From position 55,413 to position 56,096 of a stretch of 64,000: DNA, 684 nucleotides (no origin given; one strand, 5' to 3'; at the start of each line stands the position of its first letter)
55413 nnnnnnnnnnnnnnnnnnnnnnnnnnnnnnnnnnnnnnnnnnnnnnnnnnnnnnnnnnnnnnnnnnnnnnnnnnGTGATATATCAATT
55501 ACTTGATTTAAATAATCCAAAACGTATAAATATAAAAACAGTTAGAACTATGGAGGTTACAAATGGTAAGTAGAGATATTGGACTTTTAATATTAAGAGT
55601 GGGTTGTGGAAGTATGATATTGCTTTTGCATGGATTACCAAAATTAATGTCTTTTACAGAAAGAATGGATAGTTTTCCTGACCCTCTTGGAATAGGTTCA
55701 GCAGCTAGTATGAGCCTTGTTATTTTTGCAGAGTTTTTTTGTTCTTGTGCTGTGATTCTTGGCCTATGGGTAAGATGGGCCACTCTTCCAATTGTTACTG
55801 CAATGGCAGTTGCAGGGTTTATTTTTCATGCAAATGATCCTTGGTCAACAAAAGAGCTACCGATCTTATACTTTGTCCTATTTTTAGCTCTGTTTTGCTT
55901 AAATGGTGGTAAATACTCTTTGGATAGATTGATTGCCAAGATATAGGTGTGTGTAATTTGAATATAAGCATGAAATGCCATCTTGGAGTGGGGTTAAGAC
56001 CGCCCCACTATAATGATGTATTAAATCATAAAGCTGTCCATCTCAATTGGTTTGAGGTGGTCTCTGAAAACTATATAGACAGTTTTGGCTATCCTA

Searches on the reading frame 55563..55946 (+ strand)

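Call 69: search_protein_families(library=pfam, proteins=[window:55563-55946:+], max_evalue=0.00001)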
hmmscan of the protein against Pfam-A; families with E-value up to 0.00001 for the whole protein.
window:55563-55946:+ (127 aa): 1 family
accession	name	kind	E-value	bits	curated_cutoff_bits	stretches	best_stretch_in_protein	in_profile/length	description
PF07681.17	DoxX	-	2.6e-13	50.9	23.6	1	7-90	1-85/85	DoxX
